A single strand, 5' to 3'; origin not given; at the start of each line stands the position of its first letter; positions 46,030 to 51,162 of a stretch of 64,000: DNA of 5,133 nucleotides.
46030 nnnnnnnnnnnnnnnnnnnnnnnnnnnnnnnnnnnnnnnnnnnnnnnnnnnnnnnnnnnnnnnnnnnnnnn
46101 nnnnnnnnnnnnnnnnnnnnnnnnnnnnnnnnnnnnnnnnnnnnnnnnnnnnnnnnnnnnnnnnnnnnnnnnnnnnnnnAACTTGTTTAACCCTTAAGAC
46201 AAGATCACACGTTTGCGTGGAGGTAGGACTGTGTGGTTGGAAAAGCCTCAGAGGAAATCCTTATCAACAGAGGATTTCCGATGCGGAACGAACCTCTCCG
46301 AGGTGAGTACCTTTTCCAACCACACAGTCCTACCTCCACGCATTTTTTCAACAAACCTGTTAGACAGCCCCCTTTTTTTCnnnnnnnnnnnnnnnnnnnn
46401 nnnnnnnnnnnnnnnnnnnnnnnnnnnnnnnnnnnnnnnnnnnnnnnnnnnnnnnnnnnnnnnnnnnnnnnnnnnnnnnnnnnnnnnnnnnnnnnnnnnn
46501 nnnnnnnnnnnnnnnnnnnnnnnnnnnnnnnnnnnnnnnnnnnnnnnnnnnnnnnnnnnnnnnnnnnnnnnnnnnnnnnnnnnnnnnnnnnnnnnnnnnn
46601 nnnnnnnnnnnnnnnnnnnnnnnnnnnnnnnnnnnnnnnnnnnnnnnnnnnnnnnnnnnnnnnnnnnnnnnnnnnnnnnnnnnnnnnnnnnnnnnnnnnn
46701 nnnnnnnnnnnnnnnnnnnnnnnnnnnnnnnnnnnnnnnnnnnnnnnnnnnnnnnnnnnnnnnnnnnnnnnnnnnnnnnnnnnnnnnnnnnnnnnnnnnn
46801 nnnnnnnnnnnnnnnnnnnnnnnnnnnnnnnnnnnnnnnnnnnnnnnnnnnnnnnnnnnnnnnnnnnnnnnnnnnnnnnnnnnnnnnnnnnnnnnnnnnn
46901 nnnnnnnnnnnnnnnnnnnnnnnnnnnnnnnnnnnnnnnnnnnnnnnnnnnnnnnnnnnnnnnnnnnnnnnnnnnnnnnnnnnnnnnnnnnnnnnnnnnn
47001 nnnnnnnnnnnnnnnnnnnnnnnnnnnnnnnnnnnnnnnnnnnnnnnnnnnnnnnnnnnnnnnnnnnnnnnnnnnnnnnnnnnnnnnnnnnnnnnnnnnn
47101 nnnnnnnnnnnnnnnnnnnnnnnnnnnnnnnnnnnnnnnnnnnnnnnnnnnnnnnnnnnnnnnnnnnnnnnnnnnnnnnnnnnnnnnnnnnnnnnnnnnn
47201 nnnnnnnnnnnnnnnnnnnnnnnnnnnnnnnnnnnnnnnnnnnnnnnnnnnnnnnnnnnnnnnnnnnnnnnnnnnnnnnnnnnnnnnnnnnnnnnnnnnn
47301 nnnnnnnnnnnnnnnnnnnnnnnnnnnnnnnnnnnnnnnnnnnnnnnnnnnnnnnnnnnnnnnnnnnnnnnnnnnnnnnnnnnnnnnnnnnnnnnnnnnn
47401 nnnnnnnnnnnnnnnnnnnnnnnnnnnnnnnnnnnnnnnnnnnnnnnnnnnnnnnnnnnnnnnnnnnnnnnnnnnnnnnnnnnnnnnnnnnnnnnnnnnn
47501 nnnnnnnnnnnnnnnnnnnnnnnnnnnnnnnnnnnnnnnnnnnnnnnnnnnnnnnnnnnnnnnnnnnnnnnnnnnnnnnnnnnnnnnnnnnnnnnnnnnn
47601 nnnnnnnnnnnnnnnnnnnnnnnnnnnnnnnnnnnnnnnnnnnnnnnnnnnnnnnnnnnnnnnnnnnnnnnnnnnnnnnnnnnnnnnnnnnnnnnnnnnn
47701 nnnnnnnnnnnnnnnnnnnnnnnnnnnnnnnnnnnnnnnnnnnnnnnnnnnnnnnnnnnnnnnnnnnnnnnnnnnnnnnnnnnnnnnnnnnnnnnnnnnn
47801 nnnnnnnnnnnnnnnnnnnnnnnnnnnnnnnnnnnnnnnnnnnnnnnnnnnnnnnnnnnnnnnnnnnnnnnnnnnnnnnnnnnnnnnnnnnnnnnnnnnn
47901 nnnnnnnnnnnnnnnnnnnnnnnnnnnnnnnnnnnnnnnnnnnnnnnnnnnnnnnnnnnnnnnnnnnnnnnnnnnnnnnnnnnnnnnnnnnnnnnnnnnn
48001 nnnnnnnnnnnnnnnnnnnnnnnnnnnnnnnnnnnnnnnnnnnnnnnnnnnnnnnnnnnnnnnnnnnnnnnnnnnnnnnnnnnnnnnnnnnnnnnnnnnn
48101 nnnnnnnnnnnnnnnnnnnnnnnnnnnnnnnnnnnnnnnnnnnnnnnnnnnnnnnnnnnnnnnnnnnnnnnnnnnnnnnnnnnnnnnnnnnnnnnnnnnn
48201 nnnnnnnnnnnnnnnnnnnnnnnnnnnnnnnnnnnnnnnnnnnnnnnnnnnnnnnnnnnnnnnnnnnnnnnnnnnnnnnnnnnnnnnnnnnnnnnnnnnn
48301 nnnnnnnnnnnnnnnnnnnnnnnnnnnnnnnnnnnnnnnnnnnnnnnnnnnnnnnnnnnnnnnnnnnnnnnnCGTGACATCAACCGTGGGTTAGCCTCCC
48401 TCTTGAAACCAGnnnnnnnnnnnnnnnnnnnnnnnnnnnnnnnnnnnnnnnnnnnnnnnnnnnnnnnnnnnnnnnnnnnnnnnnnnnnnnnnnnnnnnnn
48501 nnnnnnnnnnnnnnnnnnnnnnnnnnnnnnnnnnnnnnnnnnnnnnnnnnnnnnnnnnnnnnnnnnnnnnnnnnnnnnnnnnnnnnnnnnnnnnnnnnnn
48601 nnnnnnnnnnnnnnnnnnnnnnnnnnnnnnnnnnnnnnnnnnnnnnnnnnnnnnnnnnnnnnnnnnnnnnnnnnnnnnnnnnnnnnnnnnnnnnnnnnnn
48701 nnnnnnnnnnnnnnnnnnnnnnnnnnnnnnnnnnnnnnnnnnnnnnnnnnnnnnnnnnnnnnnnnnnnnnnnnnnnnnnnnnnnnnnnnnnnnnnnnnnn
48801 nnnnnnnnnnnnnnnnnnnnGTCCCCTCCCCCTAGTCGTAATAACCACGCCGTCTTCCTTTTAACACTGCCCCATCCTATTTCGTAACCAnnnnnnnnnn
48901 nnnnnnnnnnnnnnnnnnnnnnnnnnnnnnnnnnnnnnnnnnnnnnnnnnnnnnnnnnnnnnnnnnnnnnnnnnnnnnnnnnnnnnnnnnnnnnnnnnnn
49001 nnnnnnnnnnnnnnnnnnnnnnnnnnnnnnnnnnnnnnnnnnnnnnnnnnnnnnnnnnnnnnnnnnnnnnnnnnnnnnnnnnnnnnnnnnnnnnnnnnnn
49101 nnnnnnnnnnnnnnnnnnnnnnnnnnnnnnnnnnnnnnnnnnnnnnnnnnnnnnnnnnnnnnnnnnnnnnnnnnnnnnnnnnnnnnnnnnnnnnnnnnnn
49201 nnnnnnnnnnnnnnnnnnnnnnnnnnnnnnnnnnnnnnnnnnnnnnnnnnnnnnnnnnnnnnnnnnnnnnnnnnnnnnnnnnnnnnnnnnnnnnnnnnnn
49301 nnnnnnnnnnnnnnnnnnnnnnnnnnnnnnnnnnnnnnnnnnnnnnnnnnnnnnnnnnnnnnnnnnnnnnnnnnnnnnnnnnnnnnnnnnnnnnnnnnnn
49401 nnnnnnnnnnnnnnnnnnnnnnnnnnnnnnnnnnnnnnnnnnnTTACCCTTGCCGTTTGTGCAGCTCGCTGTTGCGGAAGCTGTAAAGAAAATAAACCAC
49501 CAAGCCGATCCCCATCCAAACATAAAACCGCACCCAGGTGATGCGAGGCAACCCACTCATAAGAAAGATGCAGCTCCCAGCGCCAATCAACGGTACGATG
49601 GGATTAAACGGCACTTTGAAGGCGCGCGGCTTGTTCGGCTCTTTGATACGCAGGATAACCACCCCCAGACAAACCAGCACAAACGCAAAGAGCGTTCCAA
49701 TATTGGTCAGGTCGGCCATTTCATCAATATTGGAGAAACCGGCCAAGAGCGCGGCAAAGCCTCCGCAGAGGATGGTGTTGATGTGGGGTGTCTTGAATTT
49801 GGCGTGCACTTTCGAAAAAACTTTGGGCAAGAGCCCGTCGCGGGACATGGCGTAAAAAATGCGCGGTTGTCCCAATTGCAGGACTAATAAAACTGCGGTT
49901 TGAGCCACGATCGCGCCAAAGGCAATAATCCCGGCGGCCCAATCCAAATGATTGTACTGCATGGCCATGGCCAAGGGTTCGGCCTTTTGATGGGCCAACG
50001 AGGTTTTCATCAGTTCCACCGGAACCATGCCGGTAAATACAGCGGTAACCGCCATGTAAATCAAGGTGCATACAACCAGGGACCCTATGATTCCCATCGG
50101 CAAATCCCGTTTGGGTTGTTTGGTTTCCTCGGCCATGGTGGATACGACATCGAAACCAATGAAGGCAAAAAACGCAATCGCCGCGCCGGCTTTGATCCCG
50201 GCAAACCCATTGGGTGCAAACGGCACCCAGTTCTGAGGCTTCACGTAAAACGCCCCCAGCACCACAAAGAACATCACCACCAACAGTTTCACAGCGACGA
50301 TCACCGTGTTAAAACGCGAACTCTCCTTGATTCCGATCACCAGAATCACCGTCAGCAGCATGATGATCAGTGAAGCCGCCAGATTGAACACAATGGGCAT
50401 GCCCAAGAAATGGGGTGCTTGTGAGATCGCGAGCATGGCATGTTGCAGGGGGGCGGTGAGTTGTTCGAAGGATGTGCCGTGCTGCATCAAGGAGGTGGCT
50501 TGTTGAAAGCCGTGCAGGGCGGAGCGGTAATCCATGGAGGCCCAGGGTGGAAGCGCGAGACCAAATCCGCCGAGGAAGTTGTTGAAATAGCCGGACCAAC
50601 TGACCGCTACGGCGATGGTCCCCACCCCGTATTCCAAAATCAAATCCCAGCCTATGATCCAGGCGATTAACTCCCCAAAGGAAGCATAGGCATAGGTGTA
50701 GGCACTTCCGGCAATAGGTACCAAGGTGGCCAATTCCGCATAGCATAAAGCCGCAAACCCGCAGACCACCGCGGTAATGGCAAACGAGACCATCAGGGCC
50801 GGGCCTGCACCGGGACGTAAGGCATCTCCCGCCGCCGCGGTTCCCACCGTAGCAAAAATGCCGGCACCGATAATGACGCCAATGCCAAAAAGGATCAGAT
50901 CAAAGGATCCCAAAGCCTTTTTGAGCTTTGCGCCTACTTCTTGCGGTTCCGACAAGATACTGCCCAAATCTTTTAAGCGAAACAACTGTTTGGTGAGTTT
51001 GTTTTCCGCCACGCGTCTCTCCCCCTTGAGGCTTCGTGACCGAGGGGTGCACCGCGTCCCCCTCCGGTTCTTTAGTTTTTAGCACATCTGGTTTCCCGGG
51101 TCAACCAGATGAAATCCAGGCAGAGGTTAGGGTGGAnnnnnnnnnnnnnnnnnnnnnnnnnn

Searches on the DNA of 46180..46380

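Call 58: search_rna_families(source=window, start=46180, end=46380, threshold=evalue, max_evalue=10)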
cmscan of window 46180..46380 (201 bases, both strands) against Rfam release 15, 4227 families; matches with E-value up to 10: 15.
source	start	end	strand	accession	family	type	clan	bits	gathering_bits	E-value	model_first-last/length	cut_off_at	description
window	46217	46339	+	RF03744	MIR3704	Gene; miRNA;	-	35.4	60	1.8e-05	1-108/108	no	MIR3704 microRNA precursor family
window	46217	46339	-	RF03744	MIR3704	Gene; miRNA;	-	33.8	60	4.7e-05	1-108/108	no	MIR3704 microRNA precursor family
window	46215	46341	-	RF03598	MIR6024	Gene; miRNA;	-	32.3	72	2.8e-05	1-99/99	no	MIR6024 microRNA precursor family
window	46220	46336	-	RF04185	MIR2118_2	Gene; miRNA;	-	27.7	120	0.00099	1-106/106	no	MIR2118_2 microRNA precursor family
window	46190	46368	-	RF01911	MIR2118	Gene; miRNA;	-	24.6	85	0.0054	1-170/170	no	MIR2118 microRNA precursor family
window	46217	46341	-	RF04164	MIR1507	Gene; miRNA;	-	23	73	0.0033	1-107/107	no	MIR1507 microRNA precursor family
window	46213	46343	-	RF03458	mir-766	Gene; miRNA;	-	20.5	110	0.021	1-108/108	no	mir-766 microRNA precursor family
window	46229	46327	-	RF00702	mir-182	Gene; miRNA;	CL00093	19.9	71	0.037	1-77/77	no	mir-182 microRNA precursor family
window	46216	46340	-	RF00748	mir-433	Gene; miRNA;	-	19.9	70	0.19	1-93/93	no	mir-433 microRNA precursor family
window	46215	46341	-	RF04156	MIR2670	Gene; miRNA;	-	19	117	0.044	5-196/200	no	MIR2670 microRNA precursor family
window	46222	46334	-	RF03873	mir-3192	Gene; miRNA;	-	16.2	80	1.1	1-77/77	no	mir-3192 microRNA precursor family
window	46222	46334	-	RF03727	mir-3477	Gene; miRNA;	-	15.9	108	1.7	1-92/92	no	mir-3477 microRNA precursor family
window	46228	46328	+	RF04023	MIR1314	Gene; miRNA;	-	13.3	108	5.2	1-104/104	no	MIR1314 microRNA precursor family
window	46180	46216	-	RF00458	IRES_Cripavirus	Cis-reg; IRES;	-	11.8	44.5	6.8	1-41/196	3'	Cripavirus internal ribosome entry site (IRES)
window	46220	46266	+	RF02922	RAGATH-32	Cis-reg;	-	10.4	41.8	4.5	1-78/78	no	RAGATH-32 RNA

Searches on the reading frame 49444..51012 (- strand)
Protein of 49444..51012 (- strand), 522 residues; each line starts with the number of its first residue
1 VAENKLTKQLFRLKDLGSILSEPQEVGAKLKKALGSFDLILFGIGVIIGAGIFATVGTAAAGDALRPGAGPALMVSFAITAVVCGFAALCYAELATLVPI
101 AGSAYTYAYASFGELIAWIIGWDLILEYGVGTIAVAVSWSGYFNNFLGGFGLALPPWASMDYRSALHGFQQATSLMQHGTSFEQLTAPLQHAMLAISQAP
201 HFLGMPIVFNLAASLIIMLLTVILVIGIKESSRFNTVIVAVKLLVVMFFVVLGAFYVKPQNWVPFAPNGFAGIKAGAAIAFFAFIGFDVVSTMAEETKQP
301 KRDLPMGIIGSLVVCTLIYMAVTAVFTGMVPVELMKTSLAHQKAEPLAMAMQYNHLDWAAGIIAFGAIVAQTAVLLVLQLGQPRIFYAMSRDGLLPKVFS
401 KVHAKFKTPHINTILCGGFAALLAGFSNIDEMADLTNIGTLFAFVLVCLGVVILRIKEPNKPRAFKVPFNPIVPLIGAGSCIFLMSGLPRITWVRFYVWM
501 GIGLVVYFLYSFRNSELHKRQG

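Call 55: search_protein_families(library=pfam, proteins=[window:49444-51012:-], max_evalue=0.00001)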
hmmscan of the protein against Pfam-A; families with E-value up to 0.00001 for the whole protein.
window:49444-51012:- (522 aa): 3 families
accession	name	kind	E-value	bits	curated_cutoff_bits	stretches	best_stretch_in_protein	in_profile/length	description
PF13520.12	AA_permease_2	-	2e-57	195.5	27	1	34-485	1-401/427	Amino acid permease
PF00324.27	AA_permease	-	2.5e-32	112.7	24.6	1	39-485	2-417/470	Amino acid permease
PF13906.12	AA_permease_C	-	2.3e-15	56.9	27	1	465-515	1-51/51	C-terminus of AA_permease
